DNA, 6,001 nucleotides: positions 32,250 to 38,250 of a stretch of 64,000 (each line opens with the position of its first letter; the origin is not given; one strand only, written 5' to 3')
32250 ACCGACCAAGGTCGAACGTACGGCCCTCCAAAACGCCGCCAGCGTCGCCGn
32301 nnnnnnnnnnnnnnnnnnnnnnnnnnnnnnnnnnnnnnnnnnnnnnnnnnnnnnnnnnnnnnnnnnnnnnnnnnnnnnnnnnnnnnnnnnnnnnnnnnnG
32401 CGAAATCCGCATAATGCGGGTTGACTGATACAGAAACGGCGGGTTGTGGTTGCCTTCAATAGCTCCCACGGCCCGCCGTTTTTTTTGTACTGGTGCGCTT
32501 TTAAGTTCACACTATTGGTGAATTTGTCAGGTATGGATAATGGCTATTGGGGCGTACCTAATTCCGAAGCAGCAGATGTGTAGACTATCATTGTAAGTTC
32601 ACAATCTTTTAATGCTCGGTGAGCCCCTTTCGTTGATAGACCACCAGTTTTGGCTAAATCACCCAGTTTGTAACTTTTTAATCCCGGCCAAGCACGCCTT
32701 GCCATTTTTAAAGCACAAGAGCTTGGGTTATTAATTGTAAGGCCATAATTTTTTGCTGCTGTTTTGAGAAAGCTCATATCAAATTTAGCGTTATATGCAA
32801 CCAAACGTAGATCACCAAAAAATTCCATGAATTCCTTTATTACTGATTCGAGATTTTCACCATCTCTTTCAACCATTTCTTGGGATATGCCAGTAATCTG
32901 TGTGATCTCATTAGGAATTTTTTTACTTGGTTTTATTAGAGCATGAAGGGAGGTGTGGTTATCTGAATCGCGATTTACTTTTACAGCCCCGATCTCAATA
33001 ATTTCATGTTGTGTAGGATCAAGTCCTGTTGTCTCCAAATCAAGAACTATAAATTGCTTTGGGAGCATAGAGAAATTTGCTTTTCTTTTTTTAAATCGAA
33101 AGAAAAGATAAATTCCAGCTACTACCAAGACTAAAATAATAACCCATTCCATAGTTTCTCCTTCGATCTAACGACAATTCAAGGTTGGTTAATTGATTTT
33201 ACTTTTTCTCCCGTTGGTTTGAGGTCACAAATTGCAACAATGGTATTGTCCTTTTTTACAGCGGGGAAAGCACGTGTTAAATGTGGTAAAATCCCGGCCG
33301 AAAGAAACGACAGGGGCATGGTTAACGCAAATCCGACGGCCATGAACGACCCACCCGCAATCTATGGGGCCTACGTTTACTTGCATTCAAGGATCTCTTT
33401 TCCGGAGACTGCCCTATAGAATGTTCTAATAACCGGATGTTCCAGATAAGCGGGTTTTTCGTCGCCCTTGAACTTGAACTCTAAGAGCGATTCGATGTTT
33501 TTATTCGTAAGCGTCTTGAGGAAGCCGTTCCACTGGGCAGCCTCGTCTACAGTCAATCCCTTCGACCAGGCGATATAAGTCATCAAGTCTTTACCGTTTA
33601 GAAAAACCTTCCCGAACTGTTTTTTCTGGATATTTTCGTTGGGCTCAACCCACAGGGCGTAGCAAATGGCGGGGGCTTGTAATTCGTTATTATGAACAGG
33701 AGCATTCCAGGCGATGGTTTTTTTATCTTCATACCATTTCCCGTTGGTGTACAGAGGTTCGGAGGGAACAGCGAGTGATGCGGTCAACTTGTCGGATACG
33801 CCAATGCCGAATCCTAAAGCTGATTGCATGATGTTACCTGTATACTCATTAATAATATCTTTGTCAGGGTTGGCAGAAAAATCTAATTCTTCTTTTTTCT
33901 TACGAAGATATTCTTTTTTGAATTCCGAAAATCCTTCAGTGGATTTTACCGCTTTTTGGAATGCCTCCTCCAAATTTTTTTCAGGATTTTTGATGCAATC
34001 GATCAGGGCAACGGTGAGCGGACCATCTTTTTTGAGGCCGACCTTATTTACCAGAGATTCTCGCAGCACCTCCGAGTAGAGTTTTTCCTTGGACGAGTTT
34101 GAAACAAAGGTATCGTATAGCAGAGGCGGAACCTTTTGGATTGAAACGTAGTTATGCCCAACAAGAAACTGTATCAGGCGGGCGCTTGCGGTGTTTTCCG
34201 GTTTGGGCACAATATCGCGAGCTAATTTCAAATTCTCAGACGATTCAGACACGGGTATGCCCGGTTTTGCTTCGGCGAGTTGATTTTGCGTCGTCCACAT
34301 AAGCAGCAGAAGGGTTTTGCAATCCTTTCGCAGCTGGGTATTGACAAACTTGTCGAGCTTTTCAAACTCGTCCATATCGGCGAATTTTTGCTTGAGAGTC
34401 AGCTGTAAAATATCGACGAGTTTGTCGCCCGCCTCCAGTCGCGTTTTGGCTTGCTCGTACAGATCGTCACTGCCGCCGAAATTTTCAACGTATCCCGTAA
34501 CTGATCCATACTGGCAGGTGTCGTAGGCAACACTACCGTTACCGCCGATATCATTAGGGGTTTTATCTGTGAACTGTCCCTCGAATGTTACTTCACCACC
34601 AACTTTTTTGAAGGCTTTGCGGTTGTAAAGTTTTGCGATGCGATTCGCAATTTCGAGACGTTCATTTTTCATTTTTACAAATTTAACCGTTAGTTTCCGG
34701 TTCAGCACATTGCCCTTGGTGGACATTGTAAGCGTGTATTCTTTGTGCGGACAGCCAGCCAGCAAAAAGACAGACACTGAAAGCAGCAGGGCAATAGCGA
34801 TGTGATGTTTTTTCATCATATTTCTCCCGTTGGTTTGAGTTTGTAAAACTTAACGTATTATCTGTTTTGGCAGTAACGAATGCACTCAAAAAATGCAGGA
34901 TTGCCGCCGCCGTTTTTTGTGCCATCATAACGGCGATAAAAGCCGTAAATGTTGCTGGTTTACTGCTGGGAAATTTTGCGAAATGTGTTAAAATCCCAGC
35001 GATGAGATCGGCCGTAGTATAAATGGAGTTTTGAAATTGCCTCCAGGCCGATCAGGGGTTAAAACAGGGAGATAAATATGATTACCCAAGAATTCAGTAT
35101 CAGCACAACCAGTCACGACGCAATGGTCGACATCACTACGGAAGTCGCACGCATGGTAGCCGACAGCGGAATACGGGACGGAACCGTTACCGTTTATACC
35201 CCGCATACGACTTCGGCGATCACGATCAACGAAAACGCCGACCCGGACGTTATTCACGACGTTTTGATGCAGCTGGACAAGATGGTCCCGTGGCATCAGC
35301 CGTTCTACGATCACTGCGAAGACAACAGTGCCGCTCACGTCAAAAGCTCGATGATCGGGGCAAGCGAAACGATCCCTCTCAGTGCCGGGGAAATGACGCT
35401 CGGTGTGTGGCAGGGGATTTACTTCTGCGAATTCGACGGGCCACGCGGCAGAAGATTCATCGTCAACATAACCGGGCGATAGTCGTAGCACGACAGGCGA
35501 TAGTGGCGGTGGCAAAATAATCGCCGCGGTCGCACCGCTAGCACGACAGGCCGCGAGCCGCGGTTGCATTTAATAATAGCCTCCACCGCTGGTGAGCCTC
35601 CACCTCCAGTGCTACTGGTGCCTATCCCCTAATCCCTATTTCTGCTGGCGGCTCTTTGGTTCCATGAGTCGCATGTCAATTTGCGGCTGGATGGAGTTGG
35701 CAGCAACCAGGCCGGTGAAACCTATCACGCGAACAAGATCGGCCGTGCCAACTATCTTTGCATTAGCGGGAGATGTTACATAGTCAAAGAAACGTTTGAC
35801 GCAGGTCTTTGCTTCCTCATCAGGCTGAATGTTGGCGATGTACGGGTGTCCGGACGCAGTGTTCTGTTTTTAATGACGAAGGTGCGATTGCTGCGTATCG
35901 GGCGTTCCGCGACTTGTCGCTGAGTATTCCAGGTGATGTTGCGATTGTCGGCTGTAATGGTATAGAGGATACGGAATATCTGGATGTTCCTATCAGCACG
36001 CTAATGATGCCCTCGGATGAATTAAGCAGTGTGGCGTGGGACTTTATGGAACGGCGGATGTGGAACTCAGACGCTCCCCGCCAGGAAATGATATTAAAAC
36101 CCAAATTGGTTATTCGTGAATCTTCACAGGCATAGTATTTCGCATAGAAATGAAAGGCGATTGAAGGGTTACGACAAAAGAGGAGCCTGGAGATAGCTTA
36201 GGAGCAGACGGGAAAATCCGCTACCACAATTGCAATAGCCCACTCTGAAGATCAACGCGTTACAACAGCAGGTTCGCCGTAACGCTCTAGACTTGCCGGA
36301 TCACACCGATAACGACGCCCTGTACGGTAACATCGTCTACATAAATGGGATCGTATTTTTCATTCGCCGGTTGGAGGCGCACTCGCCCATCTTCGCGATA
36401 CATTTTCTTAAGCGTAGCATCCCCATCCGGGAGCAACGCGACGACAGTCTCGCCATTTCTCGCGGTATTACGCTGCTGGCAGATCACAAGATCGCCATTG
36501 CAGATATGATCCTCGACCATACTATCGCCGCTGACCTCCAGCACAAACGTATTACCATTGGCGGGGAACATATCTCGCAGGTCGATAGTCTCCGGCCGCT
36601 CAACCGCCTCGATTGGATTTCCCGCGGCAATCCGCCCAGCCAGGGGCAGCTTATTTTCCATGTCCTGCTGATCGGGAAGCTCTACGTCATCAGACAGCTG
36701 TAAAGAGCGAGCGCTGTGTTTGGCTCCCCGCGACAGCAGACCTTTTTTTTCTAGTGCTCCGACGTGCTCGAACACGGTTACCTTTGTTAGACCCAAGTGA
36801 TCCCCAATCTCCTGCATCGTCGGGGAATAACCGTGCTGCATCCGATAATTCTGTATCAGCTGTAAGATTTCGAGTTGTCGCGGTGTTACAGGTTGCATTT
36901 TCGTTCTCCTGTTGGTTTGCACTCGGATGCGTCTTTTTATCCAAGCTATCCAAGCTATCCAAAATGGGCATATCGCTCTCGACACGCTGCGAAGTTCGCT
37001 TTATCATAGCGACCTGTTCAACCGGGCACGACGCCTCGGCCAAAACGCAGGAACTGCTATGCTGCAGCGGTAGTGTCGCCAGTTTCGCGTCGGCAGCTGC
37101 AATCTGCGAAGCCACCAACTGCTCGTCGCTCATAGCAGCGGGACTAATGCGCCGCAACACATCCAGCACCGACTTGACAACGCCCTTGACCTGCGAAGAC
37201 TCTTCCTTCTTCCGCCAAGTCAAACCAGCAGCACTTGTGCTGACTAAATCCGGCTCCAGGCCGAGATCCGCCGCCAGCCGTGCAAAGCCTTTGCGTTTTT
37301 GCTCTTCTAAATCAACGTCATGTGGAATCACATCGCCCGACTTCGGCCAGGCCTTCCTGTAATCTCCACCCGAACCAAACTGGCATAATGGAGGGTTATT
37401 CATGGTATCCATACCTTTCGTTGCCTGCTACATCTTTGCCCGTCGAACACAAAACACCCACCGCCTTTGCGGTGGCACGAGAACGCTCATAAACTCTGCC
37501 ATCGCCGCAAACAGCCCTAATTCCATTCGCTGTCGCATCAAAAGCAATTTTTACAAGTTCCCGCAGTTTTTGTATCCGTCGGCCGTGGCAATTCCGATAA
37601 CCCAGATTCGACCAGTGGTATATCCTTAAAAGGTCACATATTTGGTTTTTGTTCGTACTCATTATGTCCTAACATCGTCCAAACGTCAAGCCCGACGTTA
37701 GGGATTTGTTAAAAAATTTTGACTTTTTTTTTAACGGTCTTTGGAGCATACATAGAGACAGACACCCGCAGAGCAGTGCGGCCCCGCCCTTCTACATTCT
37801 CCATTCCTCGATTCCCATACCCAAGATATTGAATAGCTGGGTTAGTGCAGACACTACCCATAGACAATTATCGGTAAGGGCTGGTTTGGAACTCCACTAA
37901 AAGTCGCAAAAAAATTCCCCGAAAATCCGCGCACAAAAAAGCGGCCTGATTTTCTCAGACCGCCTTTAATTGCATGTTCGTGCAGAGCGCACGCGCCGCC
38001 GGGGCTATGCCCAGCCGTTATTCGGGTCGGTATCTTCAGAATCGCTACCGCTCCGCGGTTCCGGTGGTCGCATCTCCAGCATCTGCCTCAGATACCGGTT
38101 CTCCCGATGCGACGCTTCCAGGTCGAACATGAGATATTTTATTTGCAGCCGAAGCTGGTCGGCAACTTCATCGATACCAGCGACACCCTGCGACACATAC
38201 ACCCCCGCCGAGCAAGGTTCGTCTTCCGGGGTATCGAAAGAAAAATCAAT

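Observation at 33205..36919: A conserved 16-19 nt motif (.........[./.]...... on the coding strand) precedes lexA, the lipoprotein gene and the exonuclease gene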

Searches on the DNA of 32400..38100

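Call 57: search_rna_families(source=window, start=32400, end=38100, threshold=evalue, max_evalue=1)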
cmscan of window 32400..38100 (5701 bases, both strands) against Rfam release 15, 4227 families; matches with E-value up to 1: 2.
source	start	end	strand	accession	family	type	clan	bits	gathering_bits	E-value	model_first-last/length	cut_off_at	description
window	33076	33112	+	RF02266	XIST_intron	Gene; lncRNA;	-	26.2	70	0.17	1-68/68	no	XIST 3' intron conserved motif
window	32811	32893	+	RF02706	TeloSII_ncR30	Gene; sRNA;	-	18.8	86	0.51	1-226/226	no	TeloSII non coding RNA 30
